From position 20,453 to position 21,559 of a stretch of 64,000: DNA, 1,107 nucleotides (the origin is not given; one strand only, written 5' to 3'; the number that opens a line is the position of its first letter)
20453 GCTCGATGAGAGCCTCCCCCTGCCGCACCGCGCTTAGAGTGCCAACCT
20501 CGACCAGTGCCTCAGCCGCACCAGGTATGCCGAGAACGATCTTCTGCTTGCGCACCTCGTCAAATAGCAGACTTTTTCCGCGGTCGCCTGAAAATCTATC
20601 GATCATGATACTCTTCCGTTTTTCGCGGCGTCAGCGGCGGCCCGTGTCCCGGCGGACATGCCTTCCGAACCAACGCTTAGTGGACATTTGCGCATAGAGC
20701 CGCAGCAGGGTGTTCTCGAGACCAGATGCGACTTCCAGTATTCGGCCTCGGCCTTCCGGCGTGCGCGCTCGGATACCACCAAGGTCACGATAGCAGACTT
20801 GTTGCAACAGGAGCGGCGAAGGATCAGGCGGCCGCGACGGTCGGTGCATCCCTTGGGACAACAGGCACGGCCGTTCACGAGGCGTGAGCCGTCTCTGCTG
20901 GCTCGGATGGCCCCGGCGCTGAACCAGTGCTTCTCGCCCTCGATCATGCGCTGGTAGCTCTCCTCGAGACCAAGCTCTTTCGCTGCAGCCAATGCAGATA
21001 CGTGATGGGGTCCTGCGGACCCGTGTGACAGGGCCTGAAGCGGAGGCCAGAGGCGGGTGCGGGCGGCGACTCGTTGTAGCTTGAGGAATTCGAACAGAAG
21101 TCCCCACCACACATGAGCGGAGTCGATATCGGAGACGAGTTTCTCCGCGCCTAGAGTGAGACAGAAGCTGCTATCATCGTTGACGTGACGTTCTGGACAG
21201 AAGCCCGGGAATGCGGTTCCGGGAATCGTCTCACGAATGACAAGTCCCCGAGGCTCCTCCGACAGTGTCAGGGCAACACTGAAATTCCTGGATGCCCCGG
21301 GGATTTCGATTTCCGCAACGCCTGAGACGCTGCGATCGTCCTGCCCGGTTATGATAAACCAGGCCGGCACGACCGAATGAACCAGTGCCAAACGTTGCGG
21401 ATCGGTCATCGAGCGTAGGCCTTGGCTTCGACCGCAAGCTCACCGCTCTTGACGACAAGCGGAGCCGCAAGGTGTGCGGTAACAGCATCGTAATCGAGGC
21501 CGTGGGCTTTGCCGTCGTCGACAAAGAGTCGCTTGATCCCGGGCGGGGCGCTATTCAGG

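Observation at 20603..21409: Middle gene: E2-like active-site strip (HVN-x5-CL) plus a nine-cysteine C-terminal module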

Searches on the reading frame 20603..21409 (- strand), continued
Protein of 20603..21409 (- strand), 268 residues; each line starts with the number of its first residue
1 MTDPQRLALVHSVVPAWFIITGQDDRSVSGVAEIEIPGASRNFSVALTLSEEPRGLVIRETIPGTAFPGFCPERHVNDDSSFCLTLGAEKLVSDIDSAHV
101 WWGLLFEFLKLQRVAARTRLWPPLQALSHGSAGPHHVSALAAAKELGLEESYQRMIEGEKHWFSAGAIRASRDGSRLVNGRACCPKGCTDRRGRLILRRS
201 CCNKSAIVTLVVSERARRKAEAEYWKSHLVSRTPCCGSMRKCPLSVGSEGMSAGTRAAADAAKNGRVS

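Call 63: search_protein_representatives(alignment_id=A1)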
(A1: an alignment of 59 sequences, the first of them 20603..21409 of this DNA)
Query: 59 sequences, 252 profile positions. Proteins with E-value up to 0.001 (for the whole library): 479; up to 1e-10: 429; up to 1e-30: 207. The best 150 are listed.
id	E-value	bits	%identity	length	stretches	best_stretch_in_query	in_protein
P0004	2.5e-101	354.6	-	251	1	4-245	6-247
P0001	4.5e-100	350.5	-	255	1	3-248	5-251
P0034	1.6e-97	342.2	-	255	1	4-247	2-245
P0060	5.0e-90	317.6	-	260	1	4-247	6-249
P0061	4.2e-89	314.6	-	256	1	3-247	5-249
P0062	2.6e-88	312.0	-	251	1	5-245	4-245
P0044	7.2e-88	310.5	-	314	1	3-246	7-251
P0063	9.6e-84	297.0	-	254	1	4-246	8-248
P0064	1.7e-82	292.9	-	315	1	4-246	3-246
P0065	5.7e-78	278.1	-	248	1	5-244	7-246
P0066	1.8e-75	269.9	-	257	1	4-246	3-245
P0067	2.5e-75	269.4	-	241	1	6-243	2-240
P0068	4.5e-74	265.3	-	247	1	5-244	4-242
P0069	3.0e-73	262.6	-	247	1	3-245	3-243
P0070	1.1e-72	260.8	-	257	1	5-245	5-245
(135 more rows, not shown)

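Call 83: search_protein_families(library=pfam, proteins=[L077:4938-5711:+], max_evalue=0.01)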
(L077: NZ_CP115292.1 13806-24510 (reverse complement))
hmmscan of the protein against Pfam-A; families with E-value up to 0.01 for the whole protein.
L077:4938-5711:+ (257 aa): 2 families
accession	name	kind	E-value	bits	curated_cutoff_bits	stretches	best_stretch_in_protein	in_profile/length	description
PF20272.3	E2-Crich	-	6.7e-39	133.7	27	1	127-255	1-128/128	Cysteine-rich domain, C-terminal to E2 domain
PF20298.3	E2-ntca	-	1.4e-32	112.8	27.5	1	25-122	11-109/109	Prokaryotic E2 domain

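Call 86: search_protein_families(library=pfam, proteins=[L001:1396-5187:+, L005:241-4077:+, L005:4233-5423:+, L059:1023-4907:+, L063:3995-5278:+, L019:4381-5493:+, L021:4156-5463:+, L002:4247-5419:+, L012:7735-8592:+, L001:7790-8362:+], max_evalue=0.001)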
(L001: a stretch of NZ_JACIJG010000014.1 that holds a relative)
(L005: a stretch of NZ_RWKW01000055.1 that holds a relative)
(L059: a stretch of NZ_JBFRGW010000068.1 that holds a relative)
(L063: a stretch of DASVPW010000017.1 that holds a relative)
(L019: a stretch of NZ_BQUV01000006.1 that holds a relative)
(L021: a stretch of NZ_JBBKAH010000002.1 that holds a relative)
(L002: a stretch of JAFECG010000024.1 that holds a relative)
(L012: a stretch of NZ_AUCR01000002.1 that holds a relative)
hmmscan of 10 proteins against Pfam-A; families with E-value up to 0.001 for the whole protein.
L001:1396-5187:+ (1263 aa): 4 families
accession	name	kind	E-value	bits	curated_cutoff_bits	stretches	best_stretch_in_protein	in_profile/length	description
PF02867.20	Ribonuc_red_lgC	-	2e-124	416.6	23.9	2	201-753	2-459/523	Ribonucleotide reductase, barrel domain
PF08471.15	Ribonuc_red_2_N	-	2.8e-44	150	27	1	34-150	1-103/103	Class II vitamin B12-dependent ribonucleotide reductase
PF12637.14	TSCPD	-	4.8e-10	40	22.8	1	982-1078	4-85/88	TSCPD domain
PF20772.2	TACO1_YebC_N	-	0.0004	21.2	36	1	339-369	38-68/73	TACO1/YebC protein N-terminal domain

L005:241-4077:+ (1278 aa): 4 families
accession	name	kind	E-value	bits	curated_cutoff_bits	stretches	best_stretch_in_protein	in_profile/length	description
PF02867.20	Ribonuc_red_lgC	-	2.1e-121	406.6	23.9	2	205-758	2-460/523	Ribonucleotide reductase, barrel domain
PF08471.15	Ribonuc_red_2_N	-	5.6e-45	152.2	27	1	38-154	1-103/103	Class II vitamin B12-dependent ribonucleotide reductase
PF12637.14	TSCPD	-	8.6e-10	39.2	22.8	1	988-1082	6-85/88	TSCPD domain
PF20772.2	TACO1_YebC_N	-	1.3e-05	26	36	1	344-373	39-68/73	TACO1/YebC protein N-terminal domain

L005:4233-5423:+ (396 aa): 2 families
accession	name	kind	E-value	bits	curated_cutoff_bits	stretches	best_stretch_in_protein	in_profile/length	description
PF00211.25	Guanylate_cyc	-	2e-16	60.6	21.9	1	211-371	10-157/183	Adenylate and Guanylate cyclase catalytic domain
PF00027.35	cNMP_binding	-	5.6e-12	45.9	27.5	1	50-137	2-85/89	Cyclic nucleotide-binding domain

L059:1023-4907:+ (1294 aa): 3 families
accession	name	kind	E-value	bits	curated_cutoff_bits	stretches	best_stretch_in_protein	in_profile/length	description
PF02867.20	Ribonuc_red_lgC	-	3.5e-122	409.2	23.9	2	257-808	2-457/523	Ribonucleotide reductase, barrel domain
PF08471.15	Ribonuc_red_2_N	-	1.2e-46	157.6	27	1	90-206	1-103/103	Class II vitamin B12-dependent ribonucleotide reductase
PF12637.14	TSCPD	-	1.4e-10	41.8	22.8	1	1042-1138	4-85/88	TSCPD domain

L063:3995-5278:+ (427 aa): 2 families
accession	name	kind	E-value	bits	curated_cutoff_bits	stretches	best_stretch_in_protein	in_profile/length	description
PF00211.25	Guanylate_cyc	-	3.1e-13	50.2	21.9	1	243-410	11-165/183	Adenylate and Guanylate cyclase catalytic domain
PF00027.35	cNMP_binding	-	1.8e-10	41.1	27.5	1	87-170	2-85/89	Cyclic nucleotide-binding domain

L019:4381-5493:+ (370 aa): 2 families
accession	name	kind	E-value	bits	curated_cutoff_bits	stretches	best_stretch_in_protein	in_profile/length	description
PF00027.35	cNMP_binding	-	7.3e-15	55.1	27.5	1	39-116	3-80/89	Cyclic nucleotide-binding domain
PF00211.25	Guanylate_cyc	-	1.1e-10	41.9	21.9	1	190-360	9-173/183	Adenylate and Guanylate cyclase catalytic domain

L021:4156-5463:+ (435 aa): 2 families
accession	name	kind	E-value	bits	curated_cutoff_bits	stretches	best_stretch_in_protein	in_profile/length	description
PF00211.25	Guanylate_cyc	-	1.2e-09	38.5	21.9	1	245-404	7-158/183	Adenylate and Guanylate cyclase catalytic domain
PF00027.35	cNMP_binding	-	3e-09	37.2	27.5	1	87-180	3-87/89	Cyclic nucleotide-binding domain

L002:4247-5419:+ (390 aa): 2 families
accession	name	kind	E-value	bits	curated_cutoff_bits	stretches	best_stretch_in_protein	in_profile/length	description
PF00211.25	Guanylate_cyc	-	2.3e-10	40.8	21.9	1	205-340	10-142/183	Adenylate and Guanylate cyclase catalytic domain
PF00027.35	cNMP_binding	-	6.3e-09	36.1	27.5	1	46-130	2-84/89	Cyclic nucleotide-binding domain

L012:7735-8592:+ (285 aa): 1 family
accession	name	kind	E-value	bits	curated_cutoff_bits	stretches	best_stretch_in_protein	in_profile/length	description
PF00027.35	cNMP_binding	-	3e-12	46.8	27.5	1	47-128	2-85/89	Cyclic nucleotide-binding domain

L001:7790-8362:+ (190 aa): 1 family
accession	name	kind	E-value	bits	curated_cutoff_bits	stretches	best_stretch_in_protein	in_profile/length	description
PF18967.5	PycTM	-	3.3e-10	40.8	27.2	1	64-166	13-107/107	Pycsar effector protein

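Call 92: search_dna_similar(query=window:20603-21409:-, collection=phages, mode=protein, max_evalue=0.001, max_rows=10)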
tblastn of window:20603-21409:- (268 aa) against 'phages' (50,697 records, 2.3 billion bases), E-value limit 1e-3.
No match.

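Call 93: fold_search(model_id=the predicted structure, library=viral)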
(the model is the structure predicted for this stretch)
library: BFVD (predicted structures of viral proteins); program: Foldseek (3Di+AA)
matches with E <= 10: 805; with E <= 0.001: 0
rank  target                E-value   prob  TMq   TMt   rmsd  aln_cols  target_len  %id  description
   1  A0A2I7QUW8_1          4.2e-03  0.63  0.21  0.10  15.4       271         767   13  (no name in the UniProt tables at hand)
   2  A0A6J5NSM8            3.2e-02  0.96  0.30  0.36   5.7       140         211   13  Type II CBASS E2 protein domain-containing protein [uncultured Caudovirales phage]
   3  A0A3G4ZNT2            3.8e-02  0.97  0.26  0.52   5.6       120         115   13  E2 ubiquitin-conjugating enzyme [Terrestrivirus sp.]
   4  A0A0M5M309            9.0e-02  0.94  0.19  0.40   4.4        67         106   10  Uncharacterized protein [Mycobacterium phage Mufasa]
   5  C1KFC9                9.0e-02  0.18  0.18  0.25  14.1       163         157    9  Uncharacterized protein [Lactobacillus phage Lb338-1]
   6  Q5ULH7                9.0e-02  0.15  0.15  0.08  19.4       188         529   12  Orf137 [Lactobacillus phage LP65]
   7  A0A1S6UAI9            1.1e-01  0.41  0.16  0.22  11.2       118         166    8  Uncharacterized protein [Serratia phage BF]
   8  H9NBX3                1.2e-01  0.84  0.23  0.50   5.9       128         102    8  (no name in the UniProt tables at hand)
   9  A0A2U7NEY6            1.4e-01  0.35  0.13  0.38   8.0        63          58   17  Uncharacterized protein [Pseudomonas phage PspYZU05]
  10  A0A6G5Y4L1            1.6e-01  0.91  0.15  0.40   3.2        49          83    8  (no name in the UniProt tables at hand)
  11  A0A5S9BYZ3            1.6e-01  0.72  0.22  0.46   6.2       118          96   10  Uncharacterized protein [Tenacibaculum phage PTm1]
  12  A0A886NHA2            1.6e-01  0.28  0.19  0.25  14.7       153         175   16  (no name in the UniProt tables at hand)
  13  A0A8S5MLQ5            1.8e-01  0.47  0.15  0.31   6.0        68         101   15  Uncharacterized protein [Siphoviridae sp. ctXZx16]
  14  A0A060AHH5            2.0e-01  0.33  0.14  0.33   8.7        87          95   20  (no name in the UniProt tables at hand)
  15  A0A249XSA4            2.4e-01  0.63  0.16  0.30   3.9        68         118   10  Uncharacterized protein [Mycobacterium phage Phabba]
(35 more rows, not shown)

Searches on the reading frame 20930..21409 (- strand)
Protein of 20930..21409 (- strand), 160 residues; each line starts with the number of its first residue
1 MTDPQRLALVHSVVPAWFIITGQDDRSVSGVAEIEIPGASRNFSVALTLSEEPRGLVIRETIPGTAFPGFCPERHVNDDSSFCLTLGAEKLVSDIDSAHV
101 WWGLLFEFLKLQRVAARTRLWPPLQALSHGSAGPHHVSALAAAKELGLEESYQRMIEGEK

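Call 74: predict_structure(alignment_id=A3)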
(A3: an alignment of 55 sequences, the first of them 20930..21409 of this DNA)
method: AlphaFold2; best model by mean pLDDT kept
length: 160 residues; sequences in the alignment: 55
mean_pLDDT: 89.2   pTM: 0.82
mean pLDDT of the five models: 89.2, 88.7, 88.3, 88.0, 87.8
residues with pLDDT >= 90: 99; 70-90: 51; 50-70: 9; < 50: 1
segments of 3 or more residues with pLDDT < 50: none
pLDDT, mean of each block of 10 residues (from residue 1): 77 97 94 88 94 94 93 90 91 96 96 89 73 82 93 81
secondary structure, 60 per line:
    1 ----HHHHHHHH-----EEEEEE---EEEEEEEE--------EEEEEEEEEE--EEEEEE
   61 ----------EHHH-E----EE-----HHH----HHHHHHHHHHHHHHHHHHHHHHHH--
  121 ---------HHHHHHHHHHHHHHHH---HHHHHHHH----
elements in order: H5-12 E18-23 E27-34 E43-52 E55-60 H95-118 H130-145 H149-156

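Call 78: fold_search(model_id=the predicted structure, library=pdb)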
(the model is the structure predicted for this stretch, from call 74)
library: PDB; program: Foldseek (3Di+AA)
matches with E <= 10: 932; with E <= 0.001: 0
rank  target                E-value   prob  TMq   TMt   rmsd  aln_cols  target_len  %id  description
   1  2ob4                  6.7e-03  0.99  0.44  0.45   8.3       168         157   11  Human Ubiquitin-Conjugating Enzyme CDC34 (released 2006-12-26)
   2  3we5_A                1.6e-02  0.97  0.42  0.46   7.4       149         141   13  Crystal structure of ubiquitin conjugating enzyme E2 UbcA1 from Agrocybe aegerita (released 2014-07-09)
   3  5ait_B                2.2e-02  0.95  0.40  0.43   9.6       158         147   11  A complex of of RNF4-RING domain, UbeV2, Ubc13-Ub (isopeptide crosslink) (released 2015-07-08)
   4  4yii_U                2.2e-02  0.84  0.31  0.34   9.9       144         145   13  Structure of an APC2-UBCH10 complex reveals distinctive cullin-RING ligase mechanism for Anaphase-promoting complex/Cy (released 2015-04-08)
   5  5a31_Q                2.4e-02  0.82  0.31  0.31   9.9       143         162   13  Structure of the human APC-Cdh1-Hsl1-UbcH10 complex. (released 2015-11-18)
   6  6mj9                  2.5e-02  0.98  0.42  0.45   4.8       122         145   16  CRYSTAL STRUCTURE OF UBIQUITIN-CONJUGATING ENZYME FROM NAEGLERIA FOWLERI, APO FORM (released 2018-10-10)
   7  7m2k_A                2.7e-02  0.94  0.40  0.38   6.6       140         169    8  CDC34A-Ubiquitin-2ab inhibitor complex (released 2021-11-03)
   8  5bnb_A                2.7e-02  0.93  0.38  0.40   6.5       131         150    8  Crystal structure of a Ube2S-ubiquitin conjugate (released 2016-02-17)
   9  1q34_A                3.0e-02  0.84  0.39  0.41  10.3       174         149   14  Crystal structures of two UBC (E2) enzymes of the ubiquitin-conjugating system in Caenorhabditis elegans (released 2003-08-05)
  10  7m2k_E                3.0e-02  0.80  0.34  0.34  11.7       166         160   10  CDC34A-Ubiquitin-2ab inhibitor complex (released 2021-11-03)
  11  4mdk_B                3.0e-02  0.80  0.34  0.34  11.9       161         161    9  Cdc34-ubiquitin-CC0651 complex (released 2013-12-11)
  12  6gv3                  3.2e-02  0.90  0.38  0.39   7.5       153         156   12  Structure of the E2 conjugating enzyme, SCE1, from Arabidopsis thaliana. (released 2019-07-03)
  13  4mdk_D                3.4e-02  0.75  0.32  0.33  12.2       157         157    9  Cdc34-ubiquitin-CC0651 complex (released 2013-12-11)
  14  1u9b                  4.0e-02  0.84  0.35  0.35  11.1       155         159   11  MURINE/HUMAN UBIQUITIN-CONJUGATING ENZYME UBC9 (released 1997-07-07)
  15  7m2k_C                4.0e-02  0.72  0.33  0.31  11.8       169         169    9  CDC34A-Ubiquitin-2ab inhibitor complex (released 2021-11-03)
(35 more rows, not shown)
